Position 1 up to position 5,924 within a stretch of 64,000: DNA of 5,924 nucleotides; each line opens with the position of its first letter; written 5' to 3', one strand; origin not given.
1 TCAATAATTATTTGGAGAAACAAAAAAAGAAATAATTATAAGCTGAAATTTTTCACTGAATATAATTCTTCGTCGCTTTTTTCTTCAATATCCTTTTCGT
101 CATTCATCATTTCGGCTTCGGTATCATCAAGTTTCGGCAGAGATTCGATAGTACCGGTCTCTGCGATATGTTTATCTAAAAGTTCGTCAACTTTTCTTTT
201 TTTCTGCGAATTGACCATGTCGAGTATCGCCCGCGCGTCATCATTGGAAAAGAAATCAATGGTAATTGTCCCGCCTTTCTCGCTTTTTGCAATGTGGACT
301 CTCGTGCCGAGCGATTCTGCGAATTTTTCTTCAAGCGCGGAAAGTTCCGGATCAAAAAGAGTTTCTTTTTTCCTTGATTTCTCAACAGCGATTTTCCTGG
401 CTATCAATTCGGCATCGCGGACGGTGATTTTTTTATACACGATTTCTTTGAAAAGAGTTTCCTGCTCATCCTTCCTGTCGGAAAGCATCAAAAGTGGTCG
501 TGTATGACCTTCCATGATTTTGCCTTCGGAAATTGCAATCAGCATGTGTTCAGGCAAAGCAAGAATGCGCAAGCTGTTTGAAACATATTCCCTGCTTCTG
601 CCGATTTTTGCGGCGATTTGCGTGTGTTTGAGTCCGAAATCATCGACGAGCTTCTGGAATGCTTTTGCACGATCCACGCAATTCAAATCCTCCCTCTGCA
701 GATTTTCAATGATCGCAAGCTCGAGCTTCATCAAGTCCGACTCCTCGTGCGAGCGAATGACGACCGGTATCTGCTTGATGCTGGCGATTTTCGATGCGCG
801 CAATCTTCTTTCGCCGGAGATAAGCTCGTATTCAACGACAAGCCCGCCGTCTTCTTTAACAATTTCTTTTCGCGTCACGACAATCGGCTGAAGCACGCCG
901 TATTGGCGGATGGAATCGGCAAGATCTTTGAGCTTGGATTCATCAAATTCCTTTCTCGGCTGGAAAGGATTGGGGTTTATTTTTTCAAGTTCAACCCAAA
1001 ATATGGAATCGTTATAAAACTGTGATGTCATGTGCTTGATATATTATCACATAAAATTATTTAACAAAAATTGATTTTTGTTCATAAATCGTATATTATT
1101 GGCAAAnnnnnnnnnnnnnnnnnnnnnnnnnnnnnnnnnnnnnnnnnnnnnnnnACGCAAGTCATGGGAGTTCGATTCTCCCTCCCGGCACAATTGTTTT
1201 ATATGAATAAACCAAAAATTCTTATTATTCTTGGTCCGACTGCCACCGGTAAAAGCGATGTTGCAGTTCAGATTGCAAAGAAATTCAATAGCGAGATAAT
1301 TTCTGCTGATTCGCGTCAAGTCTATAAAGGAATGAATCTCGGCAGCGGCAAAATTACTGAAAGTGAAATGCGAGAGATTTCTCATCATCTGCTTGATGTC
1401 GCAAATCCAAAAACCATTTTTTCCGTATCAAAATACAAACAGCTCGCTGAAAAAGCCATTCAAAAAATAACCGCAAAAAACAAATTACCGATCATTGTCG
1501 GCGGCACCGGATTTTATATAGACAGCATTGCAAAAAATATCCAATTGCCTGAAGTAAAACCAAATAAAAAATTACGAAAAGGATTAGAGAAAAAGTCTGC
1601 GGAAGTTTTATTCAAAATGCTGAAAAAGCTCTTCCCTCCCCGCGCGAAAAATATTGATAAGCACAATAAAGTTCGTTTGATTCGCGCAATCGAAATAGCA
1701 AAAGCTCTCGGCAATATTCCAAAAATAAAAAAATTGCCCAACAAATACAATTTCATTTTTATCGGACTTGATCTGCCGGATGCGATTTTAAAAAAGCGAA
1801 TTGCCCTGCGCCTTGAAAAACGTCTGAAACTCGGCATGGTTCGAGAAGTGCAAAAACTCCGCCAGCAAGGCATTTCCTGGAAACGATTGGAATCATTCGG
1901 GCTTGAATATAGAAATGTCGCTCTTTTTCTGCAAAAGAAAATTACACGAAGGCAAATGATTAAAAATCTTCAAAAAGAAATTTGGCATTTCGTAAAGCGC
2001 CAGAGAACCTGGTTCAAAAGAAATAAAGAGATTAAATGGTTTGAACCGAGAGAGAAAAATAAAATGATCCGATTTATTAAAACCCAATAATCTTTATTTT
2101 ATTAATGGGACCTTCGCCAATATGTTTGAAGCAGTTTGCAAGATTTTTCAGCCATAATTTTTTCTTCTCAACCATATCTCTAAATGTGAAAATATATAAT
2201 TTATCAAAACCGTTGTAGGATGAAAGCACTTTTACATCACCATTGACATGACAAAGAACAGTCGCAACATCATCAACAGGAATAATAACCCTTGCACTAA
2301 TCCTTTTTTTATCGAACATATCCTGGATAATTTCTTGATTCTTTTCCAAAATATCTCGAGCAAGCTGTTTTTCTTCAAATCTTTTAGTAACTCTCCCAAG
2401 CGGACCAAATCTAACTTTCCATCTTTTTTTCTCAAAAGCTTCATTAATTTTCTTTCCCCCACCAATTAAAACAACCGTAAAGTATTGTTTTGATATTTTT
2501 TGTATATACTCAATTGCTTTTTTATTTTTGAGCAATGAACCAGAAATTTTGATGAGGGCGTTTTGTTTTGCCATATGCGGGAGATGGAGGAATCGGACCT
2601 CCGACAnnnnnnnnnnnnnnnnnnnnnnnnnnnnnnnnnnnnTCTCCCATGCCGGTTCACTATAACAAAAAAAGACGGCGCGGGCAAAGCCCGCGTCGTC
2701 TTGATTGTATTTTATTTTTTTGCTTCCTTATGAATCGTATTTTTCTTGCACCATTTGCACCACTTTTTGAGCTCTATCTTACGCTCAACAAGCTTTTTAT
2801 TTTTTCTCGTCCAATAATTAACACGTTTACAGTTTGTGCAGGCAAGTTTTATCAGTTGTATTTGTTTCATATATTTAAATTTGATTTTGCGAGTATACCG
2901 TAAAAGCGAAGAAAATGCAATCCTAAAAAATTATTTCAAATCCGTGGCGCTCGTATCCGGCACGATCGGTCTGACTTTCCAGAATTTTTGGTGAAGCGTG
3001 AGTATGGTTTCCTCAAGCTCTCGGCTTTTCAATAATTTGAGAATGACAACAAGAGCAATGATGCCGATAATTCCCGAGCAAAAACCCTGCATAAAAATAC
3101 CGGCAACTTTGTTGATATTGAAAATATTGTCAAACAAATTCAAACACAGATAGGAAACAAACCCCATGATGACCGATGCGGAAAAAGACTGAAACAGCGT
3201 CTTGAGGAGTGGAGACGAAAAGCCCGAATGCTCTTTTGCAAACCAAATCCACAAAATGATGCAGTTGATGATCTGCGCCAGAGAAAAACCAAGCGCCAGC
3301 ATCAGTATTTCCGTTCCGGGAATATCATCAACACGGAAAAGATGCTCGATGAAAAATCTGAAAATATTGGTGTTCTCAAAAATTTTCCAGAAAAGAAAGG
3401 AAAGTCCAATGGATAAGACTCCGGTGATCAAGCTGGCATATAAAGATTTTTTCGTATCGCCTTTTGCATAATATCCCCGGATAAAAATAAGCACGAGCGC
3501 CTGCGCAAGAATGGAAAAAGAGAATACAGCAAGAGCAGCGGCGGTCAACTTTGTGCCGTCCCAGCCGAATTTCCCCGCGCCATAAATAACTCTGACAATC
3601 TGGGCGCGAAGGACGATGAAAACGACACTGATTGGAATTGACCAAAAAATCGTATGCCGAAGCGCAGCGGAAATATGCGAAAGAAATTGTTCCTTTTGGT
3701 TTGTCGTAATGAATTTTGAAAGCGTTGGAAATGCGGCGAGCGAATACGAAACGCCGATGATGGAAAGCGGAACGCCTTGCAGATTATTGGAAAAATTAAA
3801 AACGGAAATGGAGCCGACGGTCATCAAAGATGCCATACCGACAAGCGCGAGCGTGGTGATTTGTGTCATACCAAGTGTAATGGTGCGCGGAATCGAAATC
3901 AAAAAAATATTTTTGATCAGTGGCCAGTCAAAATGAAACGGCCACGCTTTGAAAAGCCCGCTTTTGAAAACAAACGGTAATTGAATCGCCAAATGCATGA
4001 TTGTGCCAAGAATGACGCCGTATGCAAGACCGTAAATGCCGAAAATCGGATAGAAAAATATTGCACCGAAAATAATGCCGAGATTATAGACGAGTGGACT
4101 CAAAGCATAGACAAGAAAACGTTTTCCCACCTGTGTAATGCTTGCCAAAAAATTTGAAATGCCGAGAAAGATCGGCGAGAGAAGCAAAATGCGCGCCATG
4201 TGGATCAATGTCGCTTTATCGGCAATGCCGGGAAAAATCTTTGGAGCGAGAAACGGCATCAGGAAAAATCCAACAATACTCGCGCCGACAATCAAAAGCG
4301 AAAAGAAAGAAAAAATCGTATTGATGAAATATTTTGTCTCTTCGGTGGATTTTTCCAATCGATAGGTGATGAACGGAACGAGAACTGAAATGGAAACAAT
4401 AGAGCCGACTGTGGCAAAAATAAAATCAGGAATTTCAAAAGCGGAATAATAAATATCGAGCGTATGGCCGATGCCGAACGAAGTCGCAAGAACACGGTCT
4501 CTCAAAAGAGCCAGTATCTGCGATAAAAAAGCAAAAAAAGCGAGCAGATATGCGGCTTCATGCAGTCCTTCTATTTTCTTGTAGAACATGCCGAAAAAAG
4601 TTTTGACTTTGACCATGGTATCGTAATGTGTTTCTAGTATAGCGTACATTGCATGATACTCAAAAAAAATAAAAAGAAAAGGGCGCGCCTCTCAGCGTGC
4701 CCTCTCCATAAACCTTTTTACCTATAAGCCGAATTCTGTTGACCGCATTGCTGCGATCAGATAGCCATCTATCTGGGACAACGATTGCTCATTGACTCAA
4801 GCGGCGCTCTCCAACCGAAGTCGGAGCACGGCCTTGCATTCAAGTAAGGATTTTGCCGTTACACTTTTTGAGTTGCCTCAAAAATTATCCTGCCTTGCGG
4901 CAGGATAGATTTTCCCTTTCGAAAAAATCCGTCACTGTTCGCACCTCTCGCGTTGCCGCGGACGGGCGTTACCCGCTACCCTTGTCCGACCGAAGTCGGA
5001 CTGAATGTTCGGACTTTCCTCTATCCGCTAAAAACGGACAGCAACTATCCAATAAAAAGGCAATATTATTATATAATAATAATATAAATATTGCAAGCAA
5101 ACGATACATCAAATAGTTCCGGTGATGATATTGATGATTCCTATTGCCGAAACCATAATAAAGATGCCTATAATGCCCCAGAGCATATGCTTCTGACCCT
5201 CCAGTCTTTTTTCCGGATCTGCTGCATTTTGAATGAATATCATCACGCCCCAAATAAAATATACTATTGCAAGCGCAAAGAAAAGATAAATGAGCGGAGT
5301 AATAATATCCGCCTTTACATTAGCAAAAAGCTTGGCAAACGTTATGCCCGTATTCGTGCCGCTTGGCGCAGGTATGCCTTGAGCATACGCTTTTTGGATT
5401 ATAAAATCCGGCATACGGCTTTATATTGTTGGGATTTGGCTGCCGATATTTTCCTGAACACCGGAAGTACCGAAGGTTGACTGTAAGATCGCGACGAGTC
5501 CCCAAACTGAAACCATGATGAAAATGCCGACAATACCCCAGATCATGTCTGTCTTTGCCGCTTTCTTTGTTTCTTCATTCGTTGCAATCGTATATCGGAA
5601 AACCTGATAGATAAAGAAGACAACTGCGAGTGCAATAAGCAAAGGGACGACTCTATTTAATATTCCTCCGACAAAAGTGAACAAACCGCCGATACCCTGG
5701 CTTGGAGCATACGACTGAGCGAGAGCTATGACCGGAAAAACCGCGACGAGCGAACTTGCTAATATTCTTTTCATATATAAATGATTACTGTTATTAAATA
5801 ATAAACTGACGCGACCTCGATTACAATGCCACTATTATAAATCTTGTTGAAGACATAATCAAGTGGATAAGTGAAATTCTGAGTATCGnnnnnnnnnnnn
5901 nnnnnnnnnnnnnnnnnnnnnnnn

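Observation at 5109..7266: Tandem array of five VirB2/TrbC-like pilin paralogs without adjacent secretion machinery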

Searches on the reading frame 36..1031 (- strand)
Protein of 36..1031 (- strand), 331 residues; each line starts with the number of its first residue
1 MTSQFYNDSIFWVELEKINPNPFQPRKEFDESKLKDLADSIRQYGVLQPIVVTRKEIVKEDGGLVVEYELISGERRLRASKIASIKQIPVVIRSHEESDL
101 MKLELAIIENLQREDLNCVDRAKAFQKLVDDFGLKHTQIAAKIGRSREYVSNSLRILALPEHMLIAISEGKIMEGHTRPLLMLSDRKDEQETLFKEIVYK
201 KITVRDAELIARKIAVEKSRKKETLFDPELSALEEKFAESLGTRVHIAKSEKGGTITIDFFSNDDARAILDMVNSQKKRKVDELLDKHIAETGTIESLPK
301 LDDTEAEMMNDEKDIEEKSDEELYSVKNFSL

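Call 8: search_protein_families(library=pfam, proteins=[window:36-1031:-], max_evalue=0.001)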
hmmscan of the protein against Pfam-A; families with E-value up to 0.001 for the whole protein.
window:36-1031:- (331 aa): 3 families
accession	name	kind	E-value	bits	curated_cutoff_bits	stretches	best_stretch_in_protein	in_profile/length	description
PF17762.8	HTH_ParB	-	9.7e-29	100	22.6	1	114-214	1-100/102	ParB HTH domain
PF02195.25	ParB_N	-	5.8e-27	94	26.3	1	13-112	6-95/95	ParB N-terminal domain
PF23552.2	ParB_C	-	8.3e-09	35.2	23.8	1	227-265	2-41/50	ParB dimerisation domain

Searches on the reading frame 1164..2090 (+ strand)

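Call 8: search_protein_families(library=pfam, proteins=[window:1164-2090:+], max_evalue=0.001)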
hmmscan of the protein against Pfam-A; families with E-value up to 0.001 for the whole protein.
window:1164-2090:+ (308 aa): 2 families
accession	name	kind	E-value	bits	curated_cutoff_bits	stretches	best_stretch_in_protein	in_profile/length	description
PF01715.23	IPPT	-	3.3e-63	214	23.6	1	52-286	1-242/243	IPP transferase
PF01745.22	IPT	-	1.6e-11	44.5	20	1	18-124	2-108/233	Isopentenyl transferase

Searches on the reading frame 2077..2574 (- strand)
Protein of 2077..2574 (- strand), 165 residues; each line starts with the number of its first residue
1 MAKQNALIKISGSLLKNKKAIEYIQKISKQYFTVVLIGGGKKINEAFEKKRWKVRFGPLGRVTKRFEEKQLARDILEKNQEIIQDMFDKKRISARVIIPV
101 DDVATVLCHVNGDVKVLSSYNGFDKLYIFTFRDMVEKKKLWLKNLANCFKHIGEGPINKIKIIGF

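Call 8: search_protein_families(library=pfam, proteins=[window:2077-2574:-], max_evalue=0.001)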
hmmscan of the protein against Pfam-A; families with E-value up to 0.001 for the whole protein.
window:2077-2574:- (165 aa): 0 families

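Call 61: search_protein_families(library=ncbifam, proteins=[window:2077-2574:-], max_evalue=0.01)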
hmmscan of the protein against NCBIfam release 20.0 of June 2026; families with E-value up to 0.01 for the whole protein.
window:2077-2574:- (165 aa): 1 family
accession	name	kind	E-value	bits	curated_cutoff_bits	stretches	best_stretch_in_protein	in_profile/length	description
TIGR00761.1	argB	equivalog_domain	0.00024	20.7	151.3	1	7-101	3-100/231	acetylglutamate kinase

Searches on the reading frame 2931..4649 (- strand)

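Call 8: search_protein_families(library=pfam, proteins=[window:2931-4649:-], max_evalue=0.001)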
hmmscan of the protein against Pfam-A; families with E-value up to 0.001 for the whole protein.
window:2931-4649:- (572 aa): 1 family
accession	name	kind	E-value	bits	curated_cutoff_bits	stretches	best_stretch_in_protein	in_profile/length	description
PF03023.19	MurJ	-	7.5e-69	232.9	27.4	1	54-508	1-438/451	Lipid II flippase MurJ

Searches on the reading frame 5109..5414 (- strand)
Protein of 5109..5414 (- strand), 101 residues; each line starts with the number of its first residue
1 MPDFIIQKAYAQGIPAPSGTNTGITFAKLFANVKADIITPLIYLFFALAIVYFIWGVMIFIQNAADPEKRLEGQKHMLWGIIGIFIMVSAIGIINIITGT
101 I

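Call 3: search_protein_families(library=pfam, proteins=[window:5109-5414:-], max_evalue=1)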
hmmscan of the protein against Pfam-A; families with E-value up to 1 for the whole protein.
window:5109-5414:- (101 aa): 2 families
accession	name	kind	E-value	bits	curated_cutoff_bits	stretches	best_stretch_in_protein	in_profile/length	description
PF18895.5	T4SS_pilin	-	4.3e-08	33.5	26.6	1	37-97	12-71/71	Type IV secretion system pilin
PF07950.16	MCP1_TM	-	0.095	13.8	22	1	27-94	27-94/105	MDM10-complementing protein 1, transmembrane domain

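Call 4: search_protein_families(library=ncbifam, proteins=[window:5109-5414:-], max_evalue=1)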
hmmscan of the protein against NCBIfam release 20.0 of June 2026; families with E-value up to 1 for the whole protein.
window:5109-5414:- (101 aa): 4 families
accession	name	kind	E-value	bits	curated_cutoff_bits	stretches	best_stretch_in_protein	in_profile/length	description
NF045849.1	ICE_MMCAP2_0565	equivalog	5.2e-09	35.7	40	1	44-101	24-80/80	Mbov_0395 family pilin-like conjugal transfer protein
NF033137.0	SMR_qac_int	equivalog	0.0088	16.6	188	1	47-98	54-104/109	Qac family quaternary ammonium compound efflux SMR transporter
NF000278.1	SMR_qac_G2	exception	0.013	15.9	220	1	47-98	55-105/110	quaternary ammonium compound efflux SMR transporter QacG2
NF000067.2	SMR_qac_FL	exception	0.029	14.9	205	1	47-97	55-104/110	quaternary ammonium compound efflux SMR transporter QacL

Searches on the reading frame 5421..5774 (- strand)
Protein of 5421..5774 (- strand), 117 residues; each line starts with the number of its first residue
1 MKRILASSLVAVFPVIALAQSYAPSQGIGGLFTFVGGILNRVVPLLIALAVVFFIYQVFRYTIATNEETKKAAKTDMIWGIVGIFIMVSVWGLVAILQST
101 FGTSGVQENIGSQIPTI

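Call 3: search_protein_families(library=pfam, proteins=[window:5421-5774:-], max_evalue=1)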
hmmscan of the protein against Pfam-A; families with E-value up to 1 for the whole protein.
window:5421-5774:- (117 aa): 5 families
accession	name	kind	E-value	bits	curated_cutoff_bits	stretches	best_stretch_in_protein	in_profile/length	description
PF18895.5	T4SS_pilin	-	2.1e-09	37.8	26.6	1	31-96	5-70/71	Type IV secretion system pilin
PF03600.22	CitMHS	-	0.0033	17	31.9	1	13-97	117-220/336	Citrate transporter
PF07666.16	MpPF26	-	0.0074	16.8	37.2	1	42-89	17-66/75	M penetrans paralogue family 26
PF00001.26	7tm_1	-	0.042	13.8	30.5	1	32-101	153-228/260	7 transmembrane receptor (rhodopsin family)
PF12725.13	DUF3810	-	0.26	11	28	1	43-97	25-85/311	Protein of unknown function (DUF3810)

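Call 4: search_protein_families(library=ncbifam, proteins=[window:5421-5774:-], max_evalue=1)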
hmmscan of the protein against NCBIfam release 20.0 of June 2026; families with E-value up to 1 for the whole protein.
window:5421-5774:- (117 aa): 8 families
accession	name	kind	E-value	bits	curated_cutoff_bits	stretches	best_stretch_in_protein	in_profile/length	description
NF045849.1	ICE_MMCAP2_0565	equivalog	3.3e-08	33.1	40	1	33-97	11-76/80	Mbov_0395 family pilin-like conjugal transfer protein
NF041554.1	SA1362_fam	subfamily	0.013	15.6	42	1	31-73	20-65/70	SA1362 family protein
NF009255.0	PRK12612.1-3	equivalog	0.016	15.9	112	1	39-96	7-64/92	putative monovalent cation/H+ antiporter subunit F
TIGR02866.1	CoxB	equivalog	0.02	14.4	147.7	1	45-94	22-75/202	cytochrome c oxidase subunit II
NF001842.0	PRK00567.1-3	equivalog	0.039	14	146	1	27-75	60-109/147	large-conductance mechanosensitive channel protein MscL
TIGR02908.1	CoxD_Bacillus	equivalog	0.046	13.7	117.85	1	42-96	56-107/110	cytochrome c oxidase subunit IVB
NF042915.1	MAB_1171c_fam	subfamily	0.095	11.7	100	1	8-93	29-114/362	MAB_1171c family putative transporter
NF045939.1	MHJ_0274_fam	hypoth_equivalog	0.55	9.9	80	1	43-75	7-39/165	MHJ_0274 family protein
